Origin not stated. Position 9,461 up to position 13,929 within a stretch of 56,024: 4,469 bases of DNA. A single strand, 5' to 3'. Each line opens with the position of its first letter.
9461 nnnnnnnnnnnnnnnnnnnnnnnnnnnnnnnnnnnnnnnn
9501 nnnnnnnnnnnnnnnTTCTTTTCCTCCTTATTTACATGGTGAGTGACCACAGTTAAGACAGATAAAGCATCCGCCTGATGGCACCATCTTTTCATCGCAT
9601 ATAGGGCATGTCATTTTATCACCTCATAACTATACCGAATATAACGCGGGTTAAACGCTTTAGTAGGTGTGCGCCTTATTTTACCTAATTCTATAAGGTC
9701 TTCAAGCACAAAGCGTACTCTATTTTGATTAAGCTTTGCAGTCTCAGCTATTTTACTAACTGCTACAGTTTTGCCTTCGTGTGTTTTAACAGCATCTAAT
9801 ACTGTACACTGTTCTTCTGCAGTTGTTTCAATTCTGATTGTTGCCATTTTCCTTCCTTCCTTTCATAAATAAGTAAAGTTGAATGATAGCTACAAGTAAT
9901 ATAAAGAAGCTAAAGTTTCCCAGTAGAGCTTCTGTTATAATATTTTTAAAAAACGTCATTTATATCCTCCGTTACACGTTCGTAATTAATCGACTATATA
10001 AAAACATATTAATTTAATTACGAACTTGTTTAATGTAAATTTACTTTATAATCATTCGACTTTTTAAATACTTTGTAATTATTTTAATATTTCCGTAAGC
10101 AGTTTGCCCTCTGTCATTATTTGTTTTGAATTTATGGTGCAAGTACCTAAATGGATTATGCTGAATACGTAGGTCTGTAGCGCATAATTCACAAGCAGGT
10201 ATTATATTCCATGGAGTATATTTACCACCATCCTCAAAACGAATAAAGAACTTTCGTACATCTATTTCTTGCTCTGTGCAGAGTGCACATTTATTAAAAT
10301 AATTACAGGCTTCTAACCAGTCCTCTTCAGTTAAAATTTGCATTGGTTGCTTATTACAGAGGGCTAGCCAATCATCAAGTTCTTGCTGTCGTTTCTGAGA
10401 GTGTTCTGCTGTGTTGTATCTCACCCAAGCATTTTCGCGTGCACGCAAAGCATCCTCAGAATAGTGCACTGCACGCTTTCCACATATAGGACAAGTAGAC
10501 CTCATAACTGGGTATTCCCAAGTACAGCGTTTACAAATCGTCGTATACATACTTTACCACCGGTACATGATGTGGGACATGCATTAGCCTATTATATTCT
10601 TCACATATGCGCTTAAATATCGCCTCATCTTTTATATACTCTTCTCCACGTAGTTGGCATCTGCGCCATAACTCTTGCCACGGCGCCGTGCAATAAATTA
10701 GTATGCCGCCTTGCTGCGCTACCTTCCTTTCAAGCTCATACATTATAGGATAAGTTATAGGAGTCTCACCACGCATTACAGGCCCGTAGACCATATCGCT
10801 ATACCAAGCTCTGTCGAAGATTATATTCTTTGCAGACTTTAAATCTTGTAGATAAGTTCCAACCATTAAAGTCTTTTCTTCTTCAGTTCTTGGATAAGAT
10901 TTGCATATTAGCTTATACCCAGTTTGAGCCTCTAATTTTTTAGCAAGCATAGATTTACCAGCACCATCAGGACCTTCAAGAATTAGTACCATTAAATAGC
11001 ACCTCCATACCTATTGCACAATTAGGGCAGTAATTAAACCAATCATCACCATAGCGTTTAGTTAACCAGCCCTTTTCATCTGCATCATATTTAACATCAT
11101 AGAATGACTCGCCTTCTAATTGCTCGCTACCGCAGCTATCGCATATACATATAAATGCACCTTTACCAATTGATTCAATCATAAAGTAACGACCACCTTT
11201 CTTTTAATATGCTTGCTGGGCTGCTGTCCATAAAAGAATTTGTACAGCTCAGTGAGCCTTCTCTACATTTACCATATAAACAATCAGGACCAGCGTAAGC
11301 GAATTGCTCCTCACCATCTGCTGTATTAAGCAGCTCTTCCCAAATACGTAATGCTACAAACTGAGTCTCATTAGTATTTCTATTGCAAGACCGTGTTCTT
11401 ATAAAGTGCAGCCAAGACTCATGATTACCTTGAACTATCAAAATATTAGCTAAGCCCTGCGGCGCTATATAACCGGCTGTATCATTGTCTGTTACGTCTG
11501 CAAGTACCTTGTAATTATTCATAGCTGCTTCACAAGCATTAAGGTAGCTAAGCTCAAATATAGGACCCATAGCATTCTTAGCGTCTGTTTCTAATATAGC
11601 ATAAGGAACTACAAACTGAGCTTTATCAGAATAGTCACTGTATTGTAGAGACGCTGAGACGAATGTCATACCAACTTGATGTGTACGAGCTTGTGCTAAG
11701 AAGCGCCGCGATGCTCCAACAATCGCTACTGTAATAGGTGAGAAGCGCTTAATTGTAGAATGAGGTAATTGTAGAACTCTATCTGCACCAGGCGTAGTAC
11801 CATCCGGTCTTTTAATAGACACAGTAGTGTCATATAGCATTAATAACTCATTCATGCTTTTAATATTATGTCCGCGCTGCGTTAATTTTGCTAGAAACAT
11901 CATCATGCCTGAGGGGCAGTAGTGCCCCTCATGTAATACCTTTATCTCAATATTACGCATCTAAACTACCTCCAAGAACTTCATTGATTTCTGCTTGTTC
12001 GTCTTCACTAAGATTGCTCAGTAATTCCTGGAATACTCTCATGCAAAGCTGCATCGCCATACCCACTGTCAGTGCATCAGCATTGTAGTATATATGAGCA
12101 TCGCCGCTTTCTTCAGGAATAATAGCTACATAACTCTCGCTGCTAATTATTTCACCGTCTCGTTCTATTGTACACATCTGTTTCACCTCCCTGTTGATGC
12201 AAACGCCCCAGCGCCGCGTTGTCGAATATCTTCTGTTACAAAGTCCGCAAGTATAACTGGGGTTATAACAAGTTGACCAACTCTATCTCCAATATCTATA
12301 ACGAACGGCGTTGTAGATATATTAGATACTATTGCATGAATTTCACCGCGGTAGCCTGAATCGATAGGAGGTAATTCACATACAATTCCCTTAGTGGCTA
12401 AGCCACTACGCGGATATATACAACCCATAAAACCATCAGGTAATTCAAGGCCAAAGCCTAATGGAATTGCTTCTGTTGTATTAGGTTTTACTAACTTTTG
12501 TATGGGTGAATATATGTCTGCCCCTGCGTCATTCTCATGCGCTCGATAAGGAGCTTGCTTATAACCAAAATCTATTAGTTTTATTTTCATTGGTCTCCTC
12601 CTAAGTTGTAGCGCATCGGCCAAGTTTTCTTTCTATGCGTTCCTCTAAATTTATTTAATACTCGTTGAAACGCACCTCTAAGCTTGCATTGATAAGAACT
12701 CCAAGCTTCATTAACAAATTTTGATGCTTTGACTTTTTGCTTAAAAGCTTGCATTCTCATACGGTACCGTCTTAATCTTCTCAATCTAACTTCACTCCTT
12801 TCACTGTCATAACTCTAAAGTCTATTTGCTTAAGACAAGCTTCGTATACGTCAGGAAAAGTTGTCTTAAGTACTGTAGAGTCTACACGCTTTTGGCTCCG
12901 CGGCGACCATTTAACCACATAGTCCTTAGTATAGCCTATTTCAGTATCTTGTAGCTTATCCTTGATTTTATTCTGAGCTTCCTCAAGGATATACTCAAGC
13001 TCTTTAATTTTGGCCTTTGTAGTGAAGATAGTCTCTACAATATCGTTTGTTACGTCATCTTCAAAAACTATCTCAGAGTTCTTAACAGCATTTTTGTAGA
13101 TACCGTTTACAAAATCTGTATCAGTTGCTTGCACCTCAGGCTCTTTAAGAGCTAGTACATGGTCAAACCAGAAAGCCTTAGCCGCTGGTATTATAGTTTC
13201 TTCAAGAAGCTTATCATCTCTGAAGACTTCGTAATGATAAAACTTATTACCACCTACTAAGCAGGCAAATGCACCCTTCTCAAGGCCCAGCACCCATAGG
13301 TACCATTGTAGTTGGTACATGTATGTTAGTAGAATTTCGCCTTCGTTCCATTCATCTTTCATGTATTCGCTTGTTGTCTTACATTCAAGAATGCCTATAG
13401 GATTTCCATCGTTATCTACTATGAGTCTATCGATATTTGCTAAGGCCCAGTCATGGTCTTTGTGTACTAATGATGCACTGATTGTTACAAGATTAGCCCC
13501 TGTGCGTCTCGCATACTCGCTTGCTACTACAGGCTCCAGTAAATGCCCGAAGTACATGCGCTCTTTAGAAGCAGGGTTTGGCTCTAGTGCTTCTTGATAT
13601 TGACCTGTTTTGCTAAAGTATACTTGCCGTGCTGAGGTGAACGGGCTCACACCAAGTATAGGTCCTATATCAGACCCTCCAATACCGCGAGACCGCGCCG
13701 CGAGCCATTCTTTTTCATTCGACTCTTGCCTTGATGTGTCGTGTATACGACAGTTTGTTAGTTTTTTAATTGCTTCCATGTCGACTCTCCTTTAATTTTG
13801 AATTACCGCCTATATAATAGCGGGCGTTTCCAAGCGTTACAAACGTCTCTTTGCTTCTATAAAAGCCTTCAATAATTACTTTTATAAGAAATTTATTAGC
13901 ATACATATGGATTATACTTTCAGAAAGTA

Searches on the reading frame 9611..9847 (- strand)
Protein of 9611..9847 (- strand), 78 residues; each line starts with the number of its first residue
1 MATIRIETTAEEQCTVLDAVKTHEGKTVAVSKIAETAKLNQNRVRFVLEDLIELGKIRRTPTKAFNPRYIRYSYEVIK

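Call 102: search_protein_families(library=pfam, proteins=[window:9611-9847:-], max_evalue=0.05)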
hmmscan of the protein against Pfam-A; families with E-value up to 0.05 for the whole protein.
window:9611-9847:- (78 aa): 9 families
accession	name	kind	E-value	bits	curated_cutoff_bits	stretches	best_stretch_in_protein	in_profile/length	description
PF01978.25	TrmB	-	0.0059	16.9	25.6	1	28-71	23-59/68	Sugar-specific transcriptional regulator TrmB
PF08784.17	RPA_C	-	0.0093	17.1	22.6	1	8-57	48-99/106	Replication protein A C terminal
PF24971.1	SAMD1_SHD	-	0.0098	16.3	27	1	34-60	26-51/78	SAMD1 small helical domain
PF24033.1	DUF7342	-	0.01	16.3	31.6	1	26-64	16-54/150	Family of unknown function (DUF7342)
PF04703.18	FaeA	-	0.015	16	20.7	1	27-62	15-50/62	FaeA-like protein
PF13635.12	DUF4143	-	0.017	15.3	28.1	1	15-63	18-66/160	Domain of unknown function (DUF4143)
PF16365.12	EutK_C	-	0.023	15.1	27.5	1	30-60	17-47/52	Ethanolamine utilization protein EutK C-terminus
PF09202.17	Rio2_N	-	0.027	15.2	27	1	15-63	10-59/82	Rio2, N-terminal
PF09012.17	FeoC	-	0.029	14.9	21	1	24-65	11-52/69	FeoC like transcriptional regulator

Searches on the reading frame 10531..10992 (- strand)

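Call 83: search_protein_families(library=phrogs, proteins=[window:10531-10992:-], max_evalue=0.001)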
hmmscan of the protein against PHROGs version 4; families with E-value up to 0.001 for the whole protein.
window:10531-10992:- (153 aa): 2 families
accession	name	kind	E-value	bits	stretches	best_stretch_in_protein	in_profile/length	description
phrog_761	-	other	1.4e-18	68.7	1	1-150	20-195/362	thymidylate kinase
phrog_1815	-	other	0.00018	22.8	0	1-33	4-35/197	guanylate kinase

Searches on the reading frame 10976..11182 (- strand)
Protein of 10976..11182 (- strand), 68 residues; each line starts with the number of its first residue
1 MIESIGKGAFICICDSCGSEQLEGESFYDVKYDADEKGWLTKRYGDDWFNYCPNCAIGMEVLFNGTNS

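Call 102: search_protein_families(library=pfam, proteins=[window:10976-11182:-], max_evalue=0.05)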
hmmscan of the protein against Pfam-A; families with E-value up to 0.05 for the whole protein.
window:10976-11182:- (68 aa): 1 family
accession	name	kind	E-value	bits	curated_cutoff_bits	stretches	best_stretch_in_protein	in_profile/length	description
PF03184.25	DDE_1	-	0.039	14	22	1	28-50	41-63/177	DDE superfamily endonuclease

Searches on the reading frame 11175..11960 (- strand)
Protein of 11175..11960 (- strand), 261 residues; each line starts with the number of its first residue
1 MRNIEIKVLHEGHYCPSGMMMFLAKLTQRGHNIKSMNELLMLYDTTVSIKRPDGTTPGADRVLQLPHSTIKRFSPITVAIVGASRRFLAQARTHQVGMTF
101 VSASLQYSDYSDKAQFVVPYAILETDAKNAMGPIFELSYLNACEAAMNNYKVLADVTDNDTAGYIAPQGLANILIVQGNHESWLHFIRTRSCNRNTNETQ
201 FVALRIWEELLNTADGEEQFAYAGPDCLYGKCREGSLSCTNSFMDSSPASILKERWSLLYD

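Call 27: search_protein_families(library=pfam, proteins=[window:11175-11960:-], max_evalue=0.01)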
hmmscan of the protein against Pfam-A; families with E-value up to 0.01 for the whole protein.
window:11175-11960:- (261 aa): 1 family
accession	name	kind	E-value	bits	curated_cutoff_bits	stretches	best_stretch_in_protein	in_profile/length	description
PF02511.20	Thy1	-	9.8e-25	87.9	24.8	1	60-211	43-186/191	Thymidylate synthase complementing protein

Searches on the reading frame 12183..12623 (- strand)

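Call 83: search_protein_families(library=phrogs, proteins=[window:12183-12623:-], max_evalue=0.001)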
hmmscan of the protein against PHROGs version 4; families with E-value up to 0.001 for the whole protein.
window:12183-12623:- (146 aa): 2 families
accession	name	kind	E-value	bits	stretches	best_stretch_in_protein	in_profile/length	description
phrog_135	-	DNA, RNA and nucleotide metabolism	4.3e-35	123.1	1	21-146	155-291/463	dUTPase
phrog_1663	-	DNA, RNA and nucleotide metabolism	8.4e-05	22.8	1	60-121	129-192/303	dCTP deaminase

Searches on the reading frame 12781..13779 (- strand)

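Call 27: search_protein_families(library=pfam, proteins=[window:12781-13779:-], max_evalue=0.01)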
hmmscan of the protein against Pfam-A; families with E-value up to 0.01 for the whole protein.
window:12781-13779:- (332 aa): 1 family
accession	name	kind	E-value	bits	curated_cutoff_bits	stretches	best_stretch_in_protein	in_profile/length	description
PF09588.16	YqaJ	-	1.4e-32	113.5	22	1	24-165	1-148/150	YqaJ-like viral recombinase domain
